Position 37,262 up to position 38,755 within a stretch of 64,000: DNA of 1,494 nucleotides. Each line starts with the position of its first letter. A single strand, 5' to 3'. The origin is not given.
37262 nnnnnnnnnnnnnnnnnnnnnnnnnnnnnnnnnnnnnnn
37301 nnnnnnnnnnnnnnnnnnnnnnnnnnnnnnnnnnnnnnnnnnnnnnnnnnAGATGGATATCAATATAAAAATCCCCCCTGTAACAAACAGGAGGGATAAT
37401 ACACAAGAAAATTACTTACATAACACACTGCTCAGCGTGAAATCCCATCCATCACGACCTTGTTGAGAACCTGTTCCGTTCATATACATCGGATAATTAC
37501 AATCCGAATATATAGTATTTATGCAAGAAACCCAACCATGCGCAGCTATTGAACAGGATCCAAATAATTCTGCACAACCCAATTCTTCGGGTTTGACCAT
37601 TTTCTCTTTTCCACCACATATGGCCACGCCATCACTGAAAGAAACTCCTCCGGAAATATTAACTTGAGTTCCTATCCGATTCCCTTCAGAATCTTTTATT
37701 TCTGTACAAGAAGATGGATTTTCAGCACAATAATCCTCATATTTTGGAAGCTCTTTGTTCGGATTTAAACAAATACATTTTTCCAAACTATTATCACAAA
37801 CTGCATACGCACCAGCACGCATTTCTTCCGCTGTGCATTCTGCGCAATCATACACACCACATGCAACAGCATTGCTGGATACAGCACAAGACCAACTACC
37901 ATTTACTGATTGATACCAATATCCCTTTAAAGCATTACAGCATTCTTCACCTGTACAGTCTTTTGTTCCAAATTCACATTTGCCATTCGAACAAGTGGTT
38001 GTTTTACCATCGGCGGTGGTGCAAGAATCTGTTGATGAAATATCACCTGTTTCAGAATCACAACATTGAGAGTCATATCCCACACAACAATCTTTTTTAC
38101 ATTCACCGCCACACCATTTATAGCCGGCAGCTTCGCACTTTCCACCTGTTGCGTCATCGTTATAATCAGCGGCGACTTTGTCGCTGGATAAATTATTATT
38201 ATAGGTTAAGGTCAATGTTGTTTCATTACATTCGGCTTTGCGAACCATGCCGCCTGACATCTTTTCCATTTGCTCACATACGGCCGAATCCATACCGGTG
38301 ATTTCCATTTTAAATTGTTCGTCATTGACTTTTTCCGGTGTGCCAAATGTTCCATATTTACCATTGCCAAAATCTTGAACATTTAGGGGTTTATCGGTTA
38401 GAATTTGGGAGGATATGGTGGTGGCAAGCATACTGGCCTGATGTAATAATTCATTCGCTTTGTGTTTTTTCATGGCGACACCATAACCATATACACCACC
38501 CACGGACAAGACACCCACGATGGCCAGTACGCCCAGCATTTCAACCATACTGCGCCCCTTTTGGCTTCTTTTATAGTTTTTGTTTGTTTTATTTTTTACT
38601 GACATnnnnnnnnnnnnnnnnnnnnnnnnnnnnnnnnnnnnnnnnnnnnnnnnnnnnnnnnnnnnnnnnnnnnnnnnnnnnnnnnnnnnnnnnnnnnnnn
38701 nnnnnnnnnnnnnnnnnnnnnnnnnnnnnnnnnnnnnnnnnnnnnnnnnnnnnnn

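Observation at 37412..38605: Type IVb prepilin-like leader fused to a 380-aa disulfide-rich domain, next to comEC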

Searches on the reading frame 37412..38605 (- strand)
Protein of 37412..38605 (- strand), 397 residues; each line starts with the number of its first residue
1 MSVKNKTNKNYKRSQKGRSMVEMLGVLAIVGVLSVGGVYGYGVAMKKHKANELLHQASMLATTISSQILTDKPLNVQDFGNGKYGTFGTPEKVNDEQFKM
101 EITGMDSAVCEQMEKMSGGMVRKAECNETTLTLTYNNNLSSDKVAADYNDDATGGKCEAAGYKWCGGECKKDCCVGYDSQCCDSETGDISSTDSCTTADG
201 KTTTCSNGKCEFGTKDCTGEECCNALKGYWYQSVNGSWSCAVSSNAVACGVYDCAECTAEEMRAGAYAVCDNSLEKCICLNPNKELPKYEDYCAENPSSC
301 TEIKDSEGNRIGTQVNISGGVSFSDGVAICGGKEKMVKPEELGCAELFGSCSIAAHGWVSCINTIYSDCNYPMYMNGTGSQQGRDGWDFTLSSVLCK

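Call 4: search_protein_families(library=pfam, proteins=[window:37412-38605:-], max_evalue=10)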
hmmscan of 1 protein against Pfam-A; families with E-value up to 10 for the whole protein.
window:37412-38605:- (397 aa): 1 family
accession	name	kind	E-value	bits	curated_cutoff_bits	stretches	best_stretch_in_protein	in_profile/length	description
PF07963.17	N_methyl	-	0.011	15.7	21.2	1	13-36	2-25/27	Prokaryotic N-terminal methylation motif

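Call 5: search_protein_families(library=ncbifam, proteins=[window:37412-38605:-], max_evalue=10)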
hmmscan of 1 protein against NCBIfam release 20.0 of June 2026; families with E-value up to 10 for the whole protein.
window:37412-38605:- (397 aa): 4 families
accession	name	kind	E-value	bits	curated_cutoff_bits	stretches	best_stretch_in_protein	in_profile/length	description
NF007800.0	PRK10506.1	equivalog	0.006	16.4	158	1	11-51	4-44/163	prepilin peptidase-dependent protein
NF046020.1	HisKinCckABruc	equivalog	0.038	11.8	1000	1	11-120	44-151/868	cell cycle histidine kinase CckA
TIGR02532.1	IV_pilin_GFxxxE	domain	0.075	12.9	16.3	1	19-37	5-23/24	prepilin-type N-terminal cleavage/methylation domain-containing protein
NF007862.0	PRK10574.1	equivalog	0.083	13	138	1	14-64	3-53/145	prepilin peptidase-dependent pilin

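Call 7: find_homologous_proteins(query=window:37412-38605:-, max_evalue=0.01)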
Query window:37412-38605:- (397 aa): 417 proteins with E <= 0.01 among 1835 candidates; the best 120 are listed.
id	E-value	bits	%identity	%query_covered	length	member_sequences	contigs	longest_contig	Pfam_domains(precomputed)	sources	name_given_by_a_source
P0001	9.3e-270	913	100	100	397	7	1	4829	-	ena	-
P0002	3.9e-115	403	69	69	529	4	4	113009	-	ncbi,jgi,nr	ncbi:MAG: hypothetical protein E7021_01325 [Alphaproteobacteria bacterium]|nr:hypothetical protein [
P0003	3.7e-110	387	61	68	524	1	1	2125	-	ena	-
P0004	7.5e-99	350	77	54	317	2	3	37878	-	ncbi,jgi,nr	ncbi:MAG: hypothetical protein E7021_03935 [Alphaproteobacteria bacterium]|nr:hypothetical protein [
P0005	5.0e-97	344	56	80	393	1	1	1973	-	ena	-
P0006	1.7e-96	342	70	59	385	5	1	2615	-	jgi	-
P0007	2.3e-96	342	67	63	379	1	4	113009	-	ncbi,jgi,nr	ncbi:MAG: type II secretion system protein [Alphaproteobacteria bacterium]|nr:type II secretion syst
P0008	3.7e-94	334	71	58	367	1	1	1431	-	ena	-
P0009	2.7e-91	325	73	50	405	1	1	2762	-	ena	-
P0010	2.8e-91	325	74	52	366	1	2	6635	-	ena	-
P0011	4.1e-91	324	88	44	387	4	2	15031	-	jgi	-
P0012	4.8e-91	324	73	53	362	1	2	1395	-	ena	-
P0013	8.9e-91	323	76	50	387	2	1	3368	-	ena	-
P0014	1.3e-89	319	75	51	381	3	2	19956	-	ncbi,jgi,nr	ncbi:MAG: type II secretion system protein [Alphaproteobacteria bacterium]|nr:type II secretion syst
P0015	1.9e-89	319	66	60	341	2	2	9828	-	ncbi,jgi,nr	ncbi:MAG: type II secretion system protein [Alphaproteobacteria bacterium]|nr:type II secretion syst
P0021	5.3e-80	288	69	53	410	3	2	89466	-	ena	-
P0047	1.9e-56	210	58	49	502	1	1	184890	-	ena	-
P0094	1.4e-40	158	63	36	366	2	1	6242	-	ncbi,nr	ncbi:MAG: hypothetical protein E7021_05625 [Alphaproteobacteria bacterium]|nr:hypothetical protein [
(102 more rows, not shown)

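Call 11: find_encoding_contigs(protein=P0002, flank=10000, max_places=3)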
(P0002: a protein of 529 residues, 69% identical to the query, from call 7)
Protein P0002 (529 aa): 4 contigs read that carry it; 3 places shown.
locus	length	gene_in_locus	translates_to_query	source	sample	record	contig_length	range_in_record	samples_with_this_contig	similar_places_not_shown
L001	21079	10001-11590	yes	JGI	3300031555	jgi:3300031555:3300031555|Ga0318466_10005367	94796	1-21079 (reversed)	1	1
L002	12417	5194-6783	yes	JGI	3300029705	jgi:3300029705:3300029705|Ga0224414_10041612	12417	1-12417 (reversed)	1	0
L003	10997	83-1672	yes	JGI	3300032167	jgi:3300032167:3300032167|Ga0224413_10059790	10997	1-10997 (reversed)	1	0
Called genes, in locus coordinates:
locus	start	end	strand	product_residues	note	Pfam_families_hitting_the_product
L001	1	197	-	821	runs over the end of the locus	PF00343:Phosphorylase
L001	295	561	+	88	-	-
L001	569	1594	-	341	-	PF00438:S-AdoMet_synt_N, PF02772:S-AdoMet_synt_M (weak), PF02773:S-AdoMet_synt_C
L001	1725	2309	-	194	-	PF18626:Gln_deamidase_2 (weak)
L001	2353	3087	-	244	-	PF01643:Acyl-ACP_TE, PF13279:4HBT_2 (faint), PF20791:Acyl-ACP_TE_C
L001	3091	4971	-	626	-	PF06480:FtsH_ext, PF06068:TIP49 (weak), PF00004:AAA, PF07728:AAA_5 (faint), PF17862:AAA_lid_3, PF01434:Peptidase_M41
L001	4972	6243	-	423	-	PF01171:ATP_bind_3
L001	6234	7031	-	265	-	PF13525:YfiO (weak), PF13174:TPR_6 (faint)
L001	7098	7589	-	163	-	PF00691:OmpA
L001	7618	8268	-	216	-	-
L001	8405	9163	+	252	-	-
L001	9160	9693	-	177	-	PF01712:dNK (faint), PF02224:Cytidylate_kin (faint), PF13189:Cytidylate_kin2, PF13238:AAA_18, PF13207:AAA_17 (weak)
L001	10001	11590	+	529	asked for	-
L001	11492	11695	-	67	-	-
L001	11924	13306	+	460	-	PF02881:SRP54_N, PF00448:SRP54, PF13401:AAA_22 (weak), PF01656:CbiA (weak), PF02978:SRP_SPB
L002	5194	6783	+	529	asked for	-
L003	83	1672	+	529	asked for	-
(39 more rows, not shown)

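Call 21: find_related_loci(query=A1, collection=genome_contigs, flank=10000)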
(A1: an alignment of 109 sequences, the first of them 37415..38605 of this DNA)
Query A1 (397 aa) in genome_contigs; peptide patterns used: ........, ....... (x = any residue, [..] = any of these).
588 stretches matched a pattern (row limit reached: there are more); 530 encode a relative of the query (tblastn E <= 1e-3); the best 80 are kept; 79 distinct loci.
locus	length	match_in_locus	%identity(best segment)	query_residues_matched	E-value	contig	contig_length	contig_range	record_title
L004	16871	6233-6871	38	4-189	2e-32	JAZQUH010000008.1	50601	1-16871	MAG: Alphaproteobacteria bacterium isolate T1900045181_TC20190177.MAGScoT_cleanbin_000009 SGB_5241_k141_770121, whole ge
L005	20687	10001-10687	38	9-211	2e-31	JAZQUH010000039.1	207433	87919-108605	MAG: Alphaproteobacteria bacterium isolate T1900045181_TC20190177.MAGScoT_cleanbin_000009 SGB_5241_k141_1734625, whole g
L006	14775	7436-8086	36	12-217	1e-30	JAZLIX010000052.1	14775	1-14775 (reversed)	MAG: Alphaproteobacteria bacterium isolate T1900044969_TA20190031.MAGScoT_cleanbin_000037 SGB_4026_k141_966385, whole ge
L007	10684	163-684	40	15-184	3e-29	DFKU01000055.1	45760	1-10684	MAG TPA_asm: Alphaproteobacteria bacterium UBA3637 UBA3637_contig_53740, whole genome shotgun sequence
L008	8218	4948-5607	36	12-214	3e-29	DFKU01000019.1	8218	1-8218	MAG TPA_asm: Alphaproteobacteria bacterium UBA3637 UBA3637_contig_8553, whole genome shotgun sequence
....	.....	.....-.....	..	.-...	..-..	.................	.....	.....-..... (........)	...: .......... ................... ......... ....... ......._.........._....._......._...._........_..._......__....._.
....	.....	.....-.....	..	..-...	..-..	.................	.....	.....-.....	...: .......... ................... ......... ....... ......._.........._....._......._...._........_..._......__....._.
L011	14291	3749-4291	41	2-173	1e-27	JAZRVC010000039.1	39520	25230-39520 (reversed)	MAG: Alphaproteobacteria bacterium isolate T1900044954_TA20190008.MAGScoT_cleanbin_000052 SGB_3789_k141_2139803, whole g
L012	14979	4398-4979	37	9-187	1e-27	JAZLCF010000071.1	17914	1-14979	MAG: Alphaproteobacteria bacterium isolate T1900045051_TC20190044.MAGScoT_cleanbin_000038 SGB_4529_k141_1785736, whole g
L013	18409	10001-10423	47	9-141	2e-27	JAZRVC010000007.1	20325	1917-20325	MAG: Alphaproteobacteria bacterium isolate T1900044954_TA20190008.MAGScoT_cleanbin_000052 SGB_3789_k141_1940703, whole g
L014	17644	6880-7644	34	1-211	2e-27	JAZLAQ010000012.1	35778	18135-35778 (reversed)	MAG: Alphaproteobacteria bacterium isolate T1900045075_TC20190069.MAGScoT_cleanbin_000004 SGB_4630_k141_1712492, whole g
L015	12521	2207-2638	44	14-141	1e-26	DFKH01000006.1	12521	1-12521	MAG TPA_asm: Alphaproteobacteria bacterium UBA3650 UBA3650_contig_202874, whole genome shotgun sequence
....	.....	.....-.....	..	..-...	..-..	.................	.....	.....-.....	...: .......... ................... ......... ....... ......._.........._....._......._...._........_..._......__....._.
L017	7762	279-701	43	14-147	4e-24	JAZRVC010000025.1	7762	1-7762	MAG: Alphaproteobacteria bacterium isolate T1900044954_TA20190008.MAGScoT_cleanbin_000052 SGB_3789_k141_94871, whole gen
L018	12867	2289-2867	35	13-183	3e-23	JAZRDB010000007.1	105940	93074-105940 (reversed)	MAG: Alphaproteobacteria bacterium isolate T1900045509_YK20190203.MAGScoT_cleanbin_000008 SGB_7547_k141_2340010, whole g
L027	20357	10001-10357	37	2-117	2e-20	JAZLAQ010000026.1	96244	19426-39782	MAG: Alphaproteobacteria bacterium isolate T1900045075_TC20190069.MAGScoT_cleanbin_000004 SGB_4630_k141_1811198, whole g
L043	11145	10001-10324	34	12-124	4e-17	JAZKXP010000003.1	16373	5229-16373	MAG: Alphaproteobacteria bacterium isolate T1900045117_TC20190111.MAGScoT_cleanbin_000024 SGB_4816_k141_1409771, whole g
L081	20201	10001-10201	55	4-70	4e-15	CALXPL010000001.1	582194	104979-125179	MAG: uncultured Alphaproteobacteria bacterium isolate BRZ_FQ__bin96 genome assembly, contig: BRZ_FQ__NODE_1_length_58219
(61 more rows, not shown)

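Call 30: predict_structure(alignment_id=A1)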
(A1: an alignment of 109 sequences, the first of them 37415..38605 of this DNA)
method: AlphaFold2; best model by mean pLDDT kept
length: 397 residues; sequences in the alignment: 109
mean_pLDDT: 68.3   pTM: 0.49
mean pLDDT of the five models: 68.3, 67.1, 66.7, 66.4, 65.9
residues with pLDDT >= 90: 88; 70-90: 127; 50-70: 86; < 50: 96
segments of 3 or more residues with pLDDT < 50: 30-34, 244-254, 325-397
pLDDT, mean of each block of 10 residues (from residue 1): 54 52 52 51 82 89 90 72 83 91 93 91 95 95 92 94 92 88 84 80 86 67 77 77 50 53 66 61 62 81 85 71 44 36 38 31 28 30 32 28
secondary structure, 60 per line:
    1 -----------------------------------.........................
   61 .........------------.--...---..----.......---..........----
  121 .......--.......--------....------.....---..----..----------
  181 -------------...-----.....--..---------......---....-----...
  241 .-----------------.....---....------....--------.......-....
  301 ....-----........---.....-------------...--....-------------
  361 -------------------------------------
elements in order: H36-69 E85-87 E97-103 H107-116 E121-127 E130-136 H145-148 H155-159 E194-196 E202-206 H220-225 E229-232 E238-241 H259-263 E267-270 E277-280 H289-295 E300-304 E310-317 E321-325 H344-347

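Call 32: search_protein_families(library=pfam, proteins=[L081:131-1279:+, L081:1375-2025:+, L081:2006-3619:+, L081:3645-4919:+, L081:4894-6456:+, L081:6465-8156:+, L081:8171-9289:+, L081:9213-9878:+, L081:10010-10576:+, L081:10678-11688:+], max_evalue=0.01)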
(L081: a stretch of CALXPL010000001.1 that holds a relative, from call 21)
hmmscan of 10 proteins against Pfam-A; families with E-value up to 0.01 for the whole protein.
L081:131-1279:+ (382 aa): 0 families

L081:1375-2025:+ (216 aa): 1 family
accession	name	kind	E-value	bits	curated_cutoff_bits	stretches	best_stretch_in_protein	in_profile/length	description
PF10671.14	TcpQ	-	3.3e-16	59.6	27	1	131-207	2-78/80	Toxin co-regulated pilus biosynthesis protein Q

L081:2006-3619:+ (537 aa): 2 families
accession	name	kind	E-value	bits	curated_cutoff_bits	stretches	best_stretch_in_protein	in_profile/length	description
PF00263.26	Secretin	-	7.2e-17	61.9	27.5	1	348-523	1-168/169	Bacterial type II and III secretion system protein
PF23248.1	KH_PARP14_2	-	0.00087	19.5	27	1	222-281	6-65/72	PARP14, second type I KH domain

L081:3645-4919:+ (424 aa): 1 family
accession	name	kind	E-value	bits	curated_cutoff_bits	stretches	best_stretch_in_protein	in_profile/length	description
PF06864.17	PAP_PilO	-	8e-12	45.1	26.7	1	35-400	5-378/419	Pilin accessory protein (PilO)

L081:4894-6456:+ (520 aa): 0 families

L081:6465-8156:+ (563 aa): 3 families
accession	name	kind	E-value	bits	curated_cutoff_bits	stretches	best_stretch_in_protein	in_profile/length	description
PF00437.27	T2SSE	-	9.3e-65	219.1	24.9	1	148-552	11-370/370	Type II/IV secretion system protein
PF13173.12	AAA_14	-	0.00078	19.9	27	0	298-349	5-43/129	AAA domain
PF25199.1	nSTAND_NTPase5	-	0.0029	17.9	34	1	298-333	44-79/145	Novel STAND NTPase 5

L081:8171-9289:+ (372 aa): 1 family
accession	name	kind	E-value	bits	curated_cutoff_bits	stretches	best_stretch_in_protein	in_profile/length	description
PF00482.28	T2SSF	-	1.3e-23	83.8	25.2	2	239-358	1-121/125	Type II secretion system (T2SS), protein F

L081:9213-9878:+ (221 aa): 2 families
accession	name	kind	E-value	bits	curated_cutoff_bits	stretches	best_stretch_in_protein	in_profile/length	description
PF05307.16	Bundlin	-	4.6e-05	24.1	22.3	1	74-169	7-101/151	Bundlin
PF08805.16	PilS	-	7e-05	23.3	22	1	77-186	5-112/138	PilS N terminal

L081:10010-10576:+ (188 aa): 2 families
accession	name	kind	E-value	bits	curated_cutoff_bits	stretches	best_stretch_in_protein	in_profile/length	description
PF08805.16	PilS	-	2.3e-16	60.5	22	1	45-185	5-135/138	PilS N terminal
PF05307.16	Bundlin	-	4e-13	50.3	22.3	1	43-187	8-150/151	Bundlin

L081:10678-11688:+ (336 aa): 2 families
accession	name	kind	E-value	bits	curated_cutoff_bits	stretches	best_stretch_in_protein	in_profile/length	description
PF00437.27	T2SSE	-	8.2e-31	107.4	24.9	1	106-278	121-277/370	Type II/IV secretion system protein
PF13191.12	AAA_16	-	0.002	19.1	32.6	1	117-233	14-136/167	AAA ATPase domain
